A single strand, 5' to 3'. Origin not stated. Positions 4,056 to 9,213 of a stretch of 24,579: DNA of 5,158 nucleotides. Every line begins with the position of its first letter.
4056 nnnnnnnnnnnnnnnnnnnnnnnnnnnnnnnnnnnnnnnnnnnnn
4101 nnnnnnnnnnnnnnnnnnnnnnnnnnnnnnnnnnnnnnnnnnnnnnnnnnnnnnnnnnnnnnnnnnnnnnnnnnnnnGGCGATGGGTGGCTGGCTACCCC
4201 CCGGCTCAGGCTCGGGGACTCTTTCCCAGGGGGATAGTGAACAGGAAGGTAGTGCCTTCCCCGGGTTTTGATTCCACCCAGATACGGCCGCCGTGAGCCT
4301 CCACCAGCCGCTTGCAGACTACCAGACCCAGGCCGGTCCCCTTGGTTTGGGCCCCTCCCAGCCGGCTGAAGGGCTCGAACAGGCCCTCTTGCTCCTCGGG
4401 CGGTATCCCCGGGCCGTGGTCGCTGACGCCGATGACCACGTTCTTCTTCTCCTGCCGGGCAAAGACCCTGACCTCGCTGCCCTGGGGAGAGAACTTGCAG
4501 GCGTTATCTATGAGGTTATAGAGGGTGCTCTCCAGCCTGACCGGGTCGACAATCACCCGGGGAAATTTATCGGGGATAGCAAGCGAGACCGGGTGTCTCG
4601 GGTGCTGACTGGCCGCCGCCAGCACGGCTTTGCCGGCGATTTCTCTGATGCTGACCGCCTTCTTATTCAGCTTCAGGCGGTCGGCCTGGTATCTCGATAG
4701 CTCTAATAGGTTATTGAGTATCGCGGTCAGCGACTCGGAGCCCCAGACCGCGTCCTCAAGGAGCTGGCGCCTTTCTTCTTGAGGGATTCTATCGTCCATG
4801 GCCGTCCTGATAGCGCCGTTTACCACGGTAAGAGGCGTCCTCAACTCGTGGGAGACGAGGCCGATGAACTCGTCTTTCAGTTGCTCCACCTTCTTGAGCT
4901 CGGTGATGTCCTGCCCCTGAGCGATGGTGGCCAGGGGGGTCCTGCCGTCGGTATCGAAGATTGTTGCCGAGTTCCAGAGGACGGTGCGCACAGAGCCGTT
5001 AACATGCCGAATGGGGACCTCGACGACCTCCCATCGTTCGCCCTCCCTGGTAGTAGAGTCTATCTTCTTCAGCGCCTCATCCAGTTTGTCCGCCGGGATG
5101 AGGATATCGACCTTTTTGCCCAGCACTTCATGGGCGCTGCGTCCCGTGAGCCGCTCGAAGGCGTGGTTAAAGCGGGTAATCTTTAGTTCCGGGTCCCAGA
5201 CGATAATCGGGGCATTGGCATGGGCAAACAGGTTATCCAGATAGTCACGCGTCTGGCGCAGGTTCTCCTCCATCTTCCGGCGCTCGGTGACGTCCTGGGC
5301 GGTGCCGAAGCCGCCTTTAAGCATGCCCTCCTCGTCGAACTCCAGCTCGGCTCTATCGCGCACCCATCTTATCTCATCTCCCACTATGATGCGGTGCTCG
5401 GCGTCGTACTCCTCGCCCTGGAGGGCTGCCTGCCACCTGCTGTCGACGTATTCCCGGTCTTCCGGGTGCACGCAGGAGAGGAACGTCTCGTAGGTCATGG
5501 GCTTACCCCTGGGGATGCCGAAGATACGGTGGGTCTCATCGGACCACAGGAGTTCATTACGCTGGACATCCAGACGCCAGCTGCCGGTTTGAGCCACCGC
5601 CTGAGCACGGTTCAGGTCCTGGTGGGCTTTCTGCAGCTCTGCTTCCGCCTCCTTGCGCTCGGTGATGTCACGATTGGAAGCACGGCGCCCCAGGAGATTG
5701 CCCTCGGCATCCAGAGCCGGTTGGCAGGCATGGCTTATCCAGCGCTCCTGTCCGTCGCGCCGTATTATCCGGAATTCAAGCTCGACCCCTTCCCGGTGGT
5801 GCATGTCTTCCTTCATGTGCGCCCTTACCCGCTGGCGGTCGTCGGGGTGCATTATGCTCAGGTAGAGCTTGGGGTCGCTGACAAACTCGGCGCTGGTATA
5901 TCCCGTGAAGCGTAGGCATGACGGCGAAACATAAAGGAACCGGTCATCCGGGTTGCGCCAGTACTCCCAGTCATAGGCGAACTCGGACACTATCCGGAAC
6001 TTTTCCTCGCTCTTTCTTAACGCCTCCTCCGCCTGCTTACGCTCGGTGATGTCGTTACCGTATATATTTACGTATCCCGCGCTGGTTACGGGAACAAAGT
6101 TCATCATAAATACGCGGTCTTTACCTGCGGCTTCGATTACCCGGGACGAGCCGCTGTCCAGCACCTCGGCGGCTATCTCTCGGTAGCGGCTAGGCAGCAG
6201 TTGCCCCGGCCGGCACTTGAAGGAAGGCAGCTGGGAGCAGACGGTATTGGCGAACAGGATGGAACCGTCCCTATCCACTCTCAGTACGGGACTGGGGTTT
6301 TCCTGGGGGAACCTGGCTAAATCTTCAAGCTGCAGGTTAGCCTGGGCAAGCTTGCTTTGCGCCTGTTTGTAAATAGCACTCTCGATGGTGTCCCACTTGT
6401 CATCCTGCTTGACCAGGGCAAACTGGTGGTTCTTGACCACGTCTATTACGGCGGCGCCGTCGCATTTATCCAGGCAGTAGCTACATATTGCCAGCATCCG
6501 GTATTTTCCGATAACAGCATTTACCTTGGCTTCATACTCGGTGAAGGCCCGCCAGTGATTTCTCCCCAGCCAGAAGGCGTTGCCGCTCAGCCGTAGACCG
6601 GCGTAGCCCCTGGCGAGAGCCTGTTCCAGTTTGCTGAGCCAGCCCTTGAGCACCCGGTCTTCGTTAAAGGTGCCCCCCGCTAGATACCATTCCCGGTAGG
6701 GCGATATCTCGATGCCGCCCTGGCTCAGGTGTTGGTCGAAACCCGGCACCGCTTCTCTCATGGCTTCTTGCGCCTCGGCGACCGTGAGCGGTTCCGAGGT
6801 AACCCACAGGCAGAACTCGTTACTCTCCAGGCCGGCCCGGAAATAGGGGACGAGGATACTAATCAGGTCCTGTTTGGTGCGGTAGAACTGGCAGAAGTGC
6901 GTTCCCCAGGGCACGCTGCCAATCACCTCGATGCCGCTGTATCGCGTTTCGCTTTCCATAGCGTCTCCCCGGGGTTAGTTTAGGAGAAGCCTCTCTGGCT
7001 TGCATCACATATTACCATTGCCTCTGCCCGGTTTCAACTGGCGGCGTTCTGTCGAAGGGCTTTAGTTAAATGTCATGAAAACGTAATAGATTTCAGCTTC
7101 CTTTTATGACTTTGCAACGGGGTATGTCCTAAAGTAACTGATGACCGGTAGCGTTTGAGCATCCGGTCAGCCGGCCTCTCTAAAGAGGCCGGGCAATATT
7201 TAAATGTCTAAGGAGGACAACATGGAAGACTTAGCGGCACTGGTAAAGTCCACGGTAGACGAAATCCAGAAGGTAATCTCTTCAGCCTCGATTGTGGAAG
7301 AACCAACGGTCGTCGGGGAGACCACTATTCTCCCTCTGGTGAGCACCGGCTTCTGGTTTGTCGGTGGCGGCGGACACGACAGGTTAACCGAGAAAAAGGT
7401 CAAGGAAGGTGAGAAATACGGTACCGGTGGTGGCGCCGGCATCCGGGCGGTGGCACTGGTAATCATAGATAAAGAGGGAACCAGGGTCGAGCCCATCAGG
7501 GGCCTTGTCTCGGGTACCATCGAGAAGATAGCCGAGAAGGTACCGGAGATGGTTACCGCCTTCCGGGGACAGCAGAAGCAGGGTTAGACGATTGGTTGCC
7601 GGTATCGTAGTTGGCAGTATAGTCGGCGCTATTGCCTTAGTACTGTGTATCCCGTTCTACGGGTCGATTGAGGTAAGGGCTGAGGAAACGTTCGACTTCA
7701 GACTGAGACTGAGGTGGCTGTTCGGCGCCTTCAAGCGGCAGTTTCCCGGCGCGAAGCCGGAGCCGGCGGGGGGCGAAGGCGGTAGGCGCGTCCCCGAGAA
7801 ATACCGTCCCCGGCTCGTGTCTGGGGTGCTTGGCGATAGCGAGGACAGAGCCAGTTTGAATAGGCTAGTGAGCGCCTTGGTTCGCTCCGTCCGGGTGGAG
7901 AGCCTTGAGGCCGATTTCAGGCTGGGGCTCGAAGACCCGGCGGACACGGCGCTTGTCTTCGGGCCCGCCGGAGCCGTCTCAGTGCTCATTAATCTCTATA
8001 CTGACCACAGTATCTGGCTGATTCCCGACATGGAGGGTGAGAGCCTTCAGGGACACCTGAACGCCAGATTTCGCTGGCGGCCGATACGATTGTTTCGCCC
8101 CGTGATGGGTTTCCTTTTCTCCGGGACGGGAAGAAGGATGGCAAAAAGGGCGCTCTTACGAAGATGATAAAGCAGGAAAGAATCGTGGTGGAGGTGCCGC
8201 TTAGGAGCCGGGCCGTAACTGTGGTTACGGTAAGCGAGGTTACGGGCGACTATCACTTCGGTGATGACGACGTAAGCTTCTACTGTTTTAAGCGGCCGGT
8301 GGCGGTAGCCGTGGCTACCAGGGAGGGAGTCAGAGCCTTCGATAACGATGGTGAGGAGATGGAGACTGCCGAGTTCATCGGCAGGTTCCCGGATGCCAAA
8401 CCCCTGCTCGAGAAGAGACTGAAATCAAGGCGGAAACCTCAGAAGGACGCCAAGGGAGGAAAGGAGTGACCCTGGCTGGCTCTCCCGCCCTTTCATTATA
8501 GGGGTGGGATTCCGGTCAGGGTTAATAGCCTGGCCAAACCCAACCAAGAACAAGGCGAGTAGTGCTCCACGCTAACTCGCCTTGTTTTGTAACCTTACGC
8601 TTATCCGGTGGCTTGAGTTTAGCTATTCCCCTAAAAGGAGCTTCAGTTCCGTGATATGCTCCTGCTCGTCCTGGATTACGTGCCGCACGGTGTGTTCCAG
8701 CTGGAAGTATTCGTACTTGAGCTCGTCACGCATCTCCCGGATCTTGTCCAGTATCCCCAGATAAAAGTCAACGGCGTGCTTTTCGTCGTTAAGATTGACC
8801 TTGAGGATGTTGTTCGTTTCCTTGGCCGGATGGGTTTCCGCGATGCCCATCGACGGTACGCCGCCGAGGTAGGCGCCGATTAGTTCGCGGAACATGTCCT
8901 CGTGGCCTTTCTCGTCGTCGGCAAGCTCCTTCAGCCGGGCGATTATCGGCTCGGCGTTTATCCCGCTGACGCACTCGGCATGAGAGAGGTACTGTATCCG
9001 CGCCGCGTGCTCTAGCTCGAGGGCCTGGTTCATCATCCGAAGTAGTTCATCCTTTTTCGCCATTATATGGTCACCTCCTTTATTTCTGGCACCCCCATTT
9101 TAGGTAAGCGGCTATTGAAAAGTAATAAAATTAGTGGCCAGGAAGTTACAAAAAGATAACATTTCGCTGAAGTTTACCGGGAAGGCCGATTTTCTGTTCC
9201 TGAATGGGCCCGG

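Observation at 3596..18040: Seven-copy 65-bp promoter module defines an unnamed OmpR/PhoB-like regulon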

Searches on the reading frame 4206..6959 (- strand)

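Call 5: search_protein_families(library=pfam, proteins=[window:4206-6959:-])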
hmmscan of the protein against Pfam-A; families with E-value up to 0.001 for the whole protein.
window:4206-6959:- (917 aa): 10 families
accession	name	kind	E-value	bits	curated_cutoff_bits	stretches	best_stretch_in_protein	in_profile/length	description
PF14417.12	MEDS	-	6.2e-50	169.6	29.8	1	20-179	1-161/161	MEDS: MEthanogen/methylotroph, DcmR Sensory domain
PF08447.18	PAS_3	-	1.5e-42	144.2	25.6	3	342-422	2-82/89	PAS fold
PF00989.32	PAS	-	1.3e-31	109.4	22.6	3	574-673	3-102/113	PAS fold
PF02518.31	HATPase_c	-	1.7e-31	109.3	26.4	1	805-912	2-110/111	Histidine kinase-, DNA gyrase B-, and HSP90-like ATPase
PF08448.16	PAS_4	-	4e-29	101.5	23.1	2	578-689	1-109/110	PAS fold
PF13426.13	PAS_9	-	2.5e-22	79.6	27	2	336-434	8-103/103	PAS domain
PF00512.31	HisKA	-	4.5e-13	49.5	26.9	1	695-759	2-65/66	His Kinase A (phospho-acceptor) domain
PF13188.13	PAS_8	-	1.3e-09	38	21.8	1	575-628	4-54/65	PAS domain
PF13581.12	HATPase_c_2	-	2.1e-05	25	27.4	1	813-888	40-111/127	Histidine kinase-like ATPase domain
PF13596.12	PAS_10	-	7.3e-05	23.8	22.1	0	574-649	1-73/106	PAS domain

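Call 59: search_protein_families(library=ncbifam, proteins=[window:4206-6959:-], max_evalue=0.00001)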
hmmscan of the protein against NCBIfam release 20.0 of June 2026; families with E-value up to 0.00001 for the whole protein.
window:4206-6959:- (917 aa): 90 families (the best 25 are shown)
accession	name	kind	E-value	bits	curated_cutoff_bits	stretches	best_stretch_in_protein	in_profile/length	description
NF046044.1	PnpS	equivalog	7.4e-58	196.4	400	1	560-910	43-390/390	two-component system histidine kinase PnpS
NF041880.1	EPS_EpsF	equivalog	5e-55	186.9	900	3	684-909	263-491/492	response regulator EpsF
NF045595.1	HK_scytonemin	equivalog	6.7e-54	183.3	865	2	554-911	264-635/637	scytonemin biosynthesis sensor histidine kinase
TIGR02966.1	phoR_proteo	equivalog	1.2e-53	182.3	334.2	1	573-908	7-332/333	phosphate regulon sensor histidine kinase PhoR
NF008302.0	PRK11091.1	equivalog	1.6e-51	175.4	838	2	555-911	138-505/779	aerobic respiration two-component sensor histidine kinase ArcB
NF047874.1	MASE3_PAS_HK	subfamily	1.7e-51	175.8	560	1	556-911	249-625/655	MASE3 domain-containing sensor histidine kinase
NF041777.1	sens_FixL_Rhizob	equivalog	1.8e-51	175.3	850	2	457-625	6-176/485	sensor protein FixL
TIGR00229.1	sensory_box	domain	1.9e-51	173.4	22.9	3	569-693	2-124/126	PAS domain S-box protein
NF008468.0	PRK11360.1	equivalog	2.1e-50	171.7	646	1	562-913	258-610/616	two-component system sensor histidine kinase AtoS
NF052573.1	HisKinEspAMyxo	equivalog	3.3e-49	167.6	1400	2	442-909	125-609/755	serine histidine kinase EspA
NF006800.0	PRK09303.1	equivalog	1.6e-48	165.5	342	1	683-911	139-377/383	histidine kinase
NF033092.0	HK_WalK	equivalog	1.4e-47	162.6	725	1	564-911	250-594/594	cell wall metabolism sensor histidine kinase WalK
TIGR02956.1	TMAO_torS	equivalog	4.3e-42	144.3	676.5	1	690-914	459-685/967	TMAO reductase system sensor histidine kinase/response regulator TorS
NF041947.1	LuxQ_Vibrio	equivalog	1.1e-40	139.4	1200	1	566-912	343-697/843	quorum-sensing autoinducer 2 sensor kinase/phosphatase LuxQ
NF011874.0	PRK15347.1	equivalog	1.6e-40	139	852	1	690-912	393-615/921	two component system sensor kinase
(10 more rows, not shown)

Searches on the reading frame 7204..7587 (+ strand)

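Call 5: search_protein_families(library=pfam, proteins=[window:7204-7587:+])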
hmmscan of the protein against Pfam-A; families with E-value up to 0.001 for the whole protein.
window:7204-7587:+ (127 aa): 1 family
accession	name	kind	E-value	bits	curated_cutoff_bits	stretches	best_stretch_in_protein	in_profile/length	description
PF09579.15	Spore_YtfJ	-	2.3e-13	50.6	25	1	38-117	4-80/81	Sporulation protein YtfJ (Spore_YtfJ)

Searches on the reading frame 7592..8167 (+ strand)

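Call 5: search_protein_families(library=pfam, proteins=[window:7592-8167:+])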
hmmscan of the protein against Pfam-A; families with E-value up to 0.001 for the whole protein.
window:7592-8167:+ (191 aa): 1 family
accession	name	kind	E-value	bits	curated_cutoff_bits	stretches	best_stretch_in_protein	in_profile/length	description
PF11167.13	DUF2953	-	0.00042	20.8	22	1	110-146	2-45/53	Protein of unknown function (DUF2953)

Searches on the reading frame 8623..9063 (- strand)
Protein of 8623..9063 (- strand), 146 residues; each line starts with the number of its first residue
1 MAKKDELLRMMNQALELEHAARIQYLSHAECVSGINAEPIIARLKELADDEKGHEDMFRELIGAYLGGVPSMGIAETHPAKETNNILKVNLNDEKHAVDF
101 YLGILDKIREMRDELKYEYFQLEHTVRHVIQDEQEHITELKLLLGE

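Call 5: search_protein_families(library=pfam, proteins=[window:8623-9063:-])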
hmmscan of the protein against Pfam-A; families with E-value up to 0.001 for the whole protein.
window:8623-9063:- (146 aa): 3 families
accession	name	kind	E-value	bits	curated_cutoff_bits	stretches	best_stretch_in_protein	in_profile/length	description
PF00210.30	Ferritin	-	3.8e-12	46.8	24.5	1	11-145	4-137/142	Ferritin-like domain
PF13668.12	Ferritin_2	-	5.5e-05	23.8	24.7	1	9-109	4-110/138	Ferritin-like domain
PF02915.23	Rubrerythrin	-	6.2e-05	23.8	22.8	0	12-61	86-136/137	Rubrerythrin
